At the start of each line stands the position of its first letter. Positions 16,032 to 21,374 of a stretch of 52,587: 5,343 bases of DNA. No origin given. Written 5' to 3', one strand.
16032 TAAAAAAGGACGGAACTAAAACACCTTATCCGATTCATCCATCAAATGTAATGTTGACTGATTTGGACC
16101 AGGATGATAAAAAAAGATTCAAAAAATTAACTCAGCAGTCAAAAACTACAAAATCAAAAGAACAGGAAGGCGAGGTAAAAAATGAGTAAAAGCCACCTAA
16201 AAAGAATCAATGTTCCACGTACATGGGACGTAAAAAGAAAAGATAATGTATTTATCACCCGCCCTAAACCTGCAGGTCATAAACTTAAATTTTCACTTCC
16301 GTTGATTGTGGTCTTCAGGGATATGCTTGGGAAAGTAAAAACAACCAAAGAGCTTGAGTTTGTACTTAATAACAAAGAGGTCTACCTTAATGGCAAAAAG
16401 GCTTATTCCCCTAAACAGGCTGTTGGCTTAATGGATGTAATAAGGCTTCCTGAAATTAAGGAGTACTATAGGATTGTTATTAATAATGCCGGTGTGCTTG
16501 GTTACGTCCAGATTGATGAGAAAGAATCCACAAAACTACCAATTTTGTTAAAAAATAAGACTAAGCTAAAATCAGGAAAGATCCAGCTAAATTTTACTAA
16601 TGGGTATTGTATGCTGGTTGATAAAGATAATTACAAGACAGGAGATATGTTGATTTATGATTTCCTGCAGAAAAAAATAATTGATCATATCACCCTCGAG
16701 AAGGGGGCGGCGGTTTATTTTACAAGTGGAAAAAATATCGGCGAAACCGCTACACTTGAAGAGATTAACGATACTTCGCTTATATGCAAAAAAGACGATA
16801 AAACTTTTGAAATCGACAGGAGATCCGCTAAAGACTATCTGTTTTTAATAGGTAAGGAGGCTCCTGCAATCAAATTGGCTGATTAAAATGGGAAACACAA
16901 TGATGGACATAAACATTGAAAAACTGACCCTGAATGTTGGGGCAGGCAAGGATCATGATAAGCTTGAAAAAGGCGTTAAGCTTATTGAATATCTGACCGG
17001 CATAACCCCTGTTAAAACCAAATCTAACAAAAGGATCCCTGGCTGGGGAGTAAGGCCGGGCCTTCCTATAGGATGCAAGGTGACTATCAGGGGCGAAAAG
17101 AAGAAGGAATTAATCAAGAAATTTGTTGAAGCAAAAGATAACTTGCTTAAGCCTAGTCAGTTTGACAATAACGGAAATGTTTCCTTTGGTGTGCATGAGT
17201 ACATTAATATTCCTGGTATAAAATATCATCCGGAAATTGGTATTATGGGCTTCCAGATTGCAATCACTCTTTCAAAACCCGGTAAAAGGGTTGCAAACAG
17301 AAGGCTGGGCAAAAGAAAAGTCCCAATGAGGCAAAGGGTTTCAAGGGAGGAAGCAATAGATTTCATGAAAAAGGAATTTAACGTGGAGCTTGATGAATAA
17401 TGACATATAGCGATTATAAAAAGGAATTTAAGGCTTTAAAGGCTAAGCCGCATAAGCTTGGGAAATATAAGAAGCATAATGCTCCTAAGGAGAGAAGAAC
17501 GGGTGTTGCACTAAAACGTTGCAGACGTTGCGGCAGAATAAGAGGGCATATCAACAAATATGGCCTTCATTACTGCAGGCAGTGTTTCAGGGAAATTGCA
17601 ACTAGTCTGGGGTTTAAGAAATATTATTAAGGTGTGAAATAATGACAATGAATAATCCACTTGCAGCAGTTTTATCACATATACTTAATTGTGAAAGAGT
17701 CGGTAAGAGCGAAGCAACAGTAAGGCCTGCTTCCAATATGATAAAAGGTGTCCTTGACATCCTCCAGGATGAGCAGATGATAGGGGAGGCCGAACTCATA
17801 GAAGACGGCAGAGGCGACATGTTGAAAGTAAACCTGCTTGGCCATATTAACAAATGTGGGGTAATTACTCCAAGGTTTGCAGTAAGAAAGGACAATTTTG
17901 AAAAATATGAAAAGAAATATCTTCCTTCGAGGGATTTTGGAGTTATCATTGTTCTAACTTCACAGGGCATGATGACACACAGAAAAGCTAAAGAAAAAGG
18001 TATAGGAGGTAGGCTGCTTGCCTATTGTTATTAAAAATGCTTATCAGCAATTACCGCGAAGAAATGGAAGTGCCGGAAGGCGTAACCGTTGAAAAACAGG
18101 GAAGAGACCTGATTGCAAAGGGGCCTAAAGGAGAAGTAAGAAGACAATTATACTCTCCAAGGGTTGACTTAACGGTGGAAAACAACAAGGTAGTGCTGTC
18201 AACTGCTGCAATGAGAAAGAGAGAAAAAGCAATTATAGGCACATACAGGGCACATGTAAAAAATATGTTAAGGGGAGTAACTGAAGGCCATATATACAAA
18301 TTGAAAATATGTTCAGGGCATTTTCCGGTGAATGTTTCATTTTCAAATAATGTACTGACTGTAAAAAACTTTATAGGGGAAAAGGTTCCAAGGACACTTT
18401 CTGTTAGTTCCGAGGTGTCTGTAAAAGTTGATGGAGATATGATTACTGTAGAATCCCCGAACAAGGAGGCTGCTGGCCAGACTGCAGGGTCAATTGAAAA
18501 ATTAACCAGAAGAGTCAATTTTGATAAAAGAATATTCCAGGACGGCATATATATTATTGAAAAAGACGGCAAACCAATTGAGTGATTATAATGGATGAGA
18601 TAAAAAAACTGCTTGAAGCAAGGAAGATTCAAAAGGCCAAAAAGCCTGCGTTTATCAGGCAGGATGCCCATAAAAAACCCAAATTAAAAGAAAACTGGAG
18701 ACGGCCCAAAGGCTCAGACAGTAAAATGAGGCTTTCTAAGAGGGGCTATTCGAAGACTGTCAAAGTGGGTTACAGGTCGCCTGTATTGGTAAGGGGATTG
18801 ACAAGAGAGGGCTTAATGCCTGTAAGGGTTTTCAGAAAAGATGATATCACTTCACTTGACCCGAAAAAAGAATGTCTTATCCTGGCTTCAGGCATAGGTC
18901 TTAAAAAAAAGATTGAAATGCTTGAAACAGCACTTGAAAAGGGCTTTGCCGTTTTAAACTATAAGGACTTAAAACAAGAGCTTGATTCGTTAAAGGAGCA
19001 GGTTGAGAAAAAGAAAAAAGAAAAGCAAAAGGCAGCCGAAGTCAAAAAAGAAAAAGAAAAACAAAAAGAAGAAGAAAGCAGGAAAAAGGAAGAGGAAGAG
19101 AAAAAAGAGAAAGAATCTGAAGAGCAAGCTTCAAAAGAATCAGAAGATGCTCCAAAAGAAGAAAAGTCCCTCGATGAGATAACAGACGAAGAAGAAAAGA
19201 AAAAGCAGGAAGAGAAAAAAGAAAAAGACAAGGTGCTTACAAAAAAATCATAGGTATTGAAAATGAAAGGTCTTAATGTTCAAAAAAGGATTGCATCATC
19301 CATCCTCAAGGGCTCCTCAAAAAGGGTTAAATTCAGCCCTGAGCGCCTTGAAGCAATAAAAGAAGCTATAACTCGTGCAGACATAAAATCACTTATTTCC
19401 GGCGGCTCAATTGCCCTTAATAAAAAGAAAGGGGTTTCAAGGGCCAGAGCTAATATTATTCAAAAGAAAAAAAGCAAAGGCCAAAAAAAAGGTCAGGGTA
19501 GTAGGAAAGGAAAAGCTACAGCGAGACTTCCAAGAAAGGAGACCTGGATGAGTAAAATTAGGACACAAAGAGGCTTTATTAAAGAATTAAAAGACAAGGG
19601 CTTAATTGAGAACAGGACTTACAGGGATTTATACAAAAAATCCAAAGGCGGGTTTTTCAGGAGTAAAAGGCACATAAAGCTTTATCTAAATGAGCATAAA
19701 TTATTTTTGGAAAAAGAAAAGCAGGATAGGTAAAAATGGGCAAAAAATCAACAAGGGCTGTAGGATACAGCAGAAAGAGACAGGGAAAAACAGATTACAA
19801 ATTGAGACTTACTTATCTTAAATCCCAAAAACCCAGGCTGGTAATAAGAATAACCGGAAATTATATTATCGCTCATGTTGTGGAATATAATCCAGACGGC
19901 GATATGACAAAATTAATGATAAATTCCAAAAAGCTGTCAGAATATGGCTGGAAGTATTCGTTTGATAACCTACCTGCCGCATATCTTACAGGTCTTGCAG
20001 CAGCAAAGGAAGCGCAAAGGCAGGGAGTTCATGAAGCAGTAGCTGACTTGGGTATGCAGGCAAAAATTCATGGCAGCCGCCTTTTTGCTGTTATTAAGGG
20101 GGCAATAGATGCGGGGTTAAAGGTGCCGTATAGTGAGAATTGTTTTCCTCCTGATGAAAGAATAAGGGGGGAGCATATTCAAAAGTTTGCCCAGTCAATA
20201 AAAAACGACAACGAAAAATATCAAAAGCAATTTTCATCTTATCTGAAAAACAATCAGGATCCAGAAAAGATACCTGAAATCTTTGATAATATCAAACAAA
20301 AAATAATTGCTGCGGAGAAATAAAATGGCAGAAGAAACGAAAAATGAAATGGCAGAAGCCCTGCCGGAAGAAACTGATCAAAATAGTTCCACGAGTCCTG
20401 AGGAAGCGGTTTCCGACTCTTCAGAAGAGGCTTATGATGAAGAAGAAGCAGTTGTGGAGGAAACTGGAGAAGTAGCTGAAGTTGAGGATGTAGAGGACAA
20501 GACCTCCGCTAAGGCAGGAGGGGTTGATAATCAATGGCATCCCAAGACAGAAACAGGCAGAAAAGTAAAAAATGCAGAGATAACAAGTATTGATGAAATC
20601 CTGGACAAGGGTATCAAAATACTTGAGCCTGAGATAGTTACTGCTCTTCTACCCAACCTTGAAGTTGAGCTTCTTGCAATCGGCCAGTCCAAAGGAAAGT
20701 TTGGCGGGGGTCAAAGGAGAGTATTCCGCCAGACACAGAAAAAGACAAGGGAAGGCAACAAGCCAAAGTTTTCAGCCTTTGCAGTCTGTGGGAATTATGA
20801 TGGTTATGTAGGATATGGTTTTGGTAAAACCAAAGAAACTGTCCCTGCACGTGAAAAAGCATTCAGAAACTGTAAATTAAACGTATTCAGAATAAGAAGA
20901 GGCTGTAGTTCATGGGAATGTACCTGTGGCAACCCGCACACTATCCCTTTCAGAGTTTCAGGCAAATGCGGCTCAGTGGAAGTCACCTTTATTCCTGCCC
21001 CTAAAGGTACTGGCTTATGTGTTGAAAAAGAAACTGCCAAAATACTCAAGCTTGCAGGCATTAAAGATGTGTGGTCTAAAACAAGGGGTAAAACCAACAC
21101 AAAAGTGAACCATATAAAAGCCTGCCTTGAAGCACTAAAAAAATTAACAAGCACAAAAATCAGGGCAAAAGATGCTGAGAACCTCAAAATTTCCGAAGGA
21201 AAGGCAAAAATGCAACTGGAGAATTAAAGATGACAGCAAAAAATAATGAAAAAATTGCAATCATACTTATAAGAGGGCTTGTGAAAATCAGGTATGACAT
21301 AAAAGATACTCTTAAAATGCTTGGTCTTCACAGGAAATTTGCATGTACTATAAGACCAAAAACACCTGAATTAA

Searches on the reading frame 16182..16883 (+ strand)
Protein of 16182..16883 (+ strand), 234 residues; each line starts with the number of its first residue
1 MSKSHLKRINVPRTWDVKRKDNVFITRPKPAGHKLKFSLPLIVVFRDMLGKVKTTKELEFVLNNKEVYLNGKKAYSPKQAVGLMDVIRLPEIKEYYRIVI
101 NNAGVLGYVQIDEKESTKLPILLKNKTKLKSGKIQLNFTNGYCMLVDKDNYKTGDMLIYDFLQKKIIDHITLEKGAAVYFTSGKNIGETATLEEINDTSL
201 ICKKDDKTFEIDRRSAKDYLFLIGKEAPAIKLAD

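Call 51: search_protein_families(library=pfam, proteins=[window:16182-16883:+], max_evalue=0.00001)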
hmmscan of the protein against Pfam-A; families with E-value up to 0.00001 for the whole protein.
window:16182-16883:+ (234 aa): 2 families
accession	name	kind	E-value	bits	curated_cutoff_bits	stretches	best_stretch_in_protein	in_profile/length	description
PF00900.26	Ribosomal_S4e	-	1.3e-12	47.7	25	1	93-166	2-75/75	Ribosomal family S4e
PF08071.17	RS4NT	-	3.9e-08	33.6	27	1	3-35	4-36/37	RS4NT (NUC023) domain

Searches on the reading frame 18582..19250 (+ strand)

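Call 51: search_protein_families(library=pfam, proteins=[window:18582-19250:+], max_evalue=0.00001)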
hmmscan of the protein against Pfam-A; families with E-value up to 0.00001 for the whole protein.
window:18582-19250:+ (223 aa): 1 family
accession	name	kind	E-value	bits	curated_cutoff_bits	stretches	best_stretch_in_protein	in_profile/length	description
PF01655.23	Ribosomal_L32e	-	9.6e-28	97.1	25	1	21-126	1-108/108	Ribosomal protein L32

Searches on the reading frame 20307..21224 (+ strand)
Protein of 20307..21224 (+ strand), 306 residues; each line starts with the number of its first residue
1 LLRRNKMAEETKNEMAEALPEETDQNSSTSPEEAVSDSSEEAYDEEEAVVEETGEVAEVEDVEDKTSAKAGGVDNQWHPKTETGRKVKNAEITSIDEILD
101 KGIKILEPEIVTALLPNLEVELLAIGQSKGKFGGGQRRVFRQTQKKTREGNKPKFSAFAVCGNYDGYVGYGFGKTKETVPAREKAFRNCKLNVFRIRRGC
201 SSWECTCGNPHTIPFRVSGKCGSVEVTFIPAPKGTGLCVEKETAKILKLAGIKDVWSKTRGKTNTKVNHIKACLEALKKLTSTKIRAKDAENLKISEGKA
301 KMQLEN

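Call 51: search_protein_families(library=pfam, proteins=[window:20307-21224:+], max_evalue=0.00001)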
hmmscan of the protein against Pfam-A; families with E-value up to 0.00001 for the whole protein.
window:20307-21224:+ (306 aa): 2 families
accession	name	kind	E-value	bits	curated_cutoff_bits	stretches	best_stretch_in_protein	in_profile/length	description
PF03719.21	Ribosomal_S5_C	-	1.3e-21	76.2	21.5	1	219-284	1-65/71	Ribosomal protein S5, C-terminal domain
PF00333.26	Ribosomal_S5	-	3.9e-17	62.4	27.1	1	141-197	9-65/65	Ribosomal protein S5, N-terminal domain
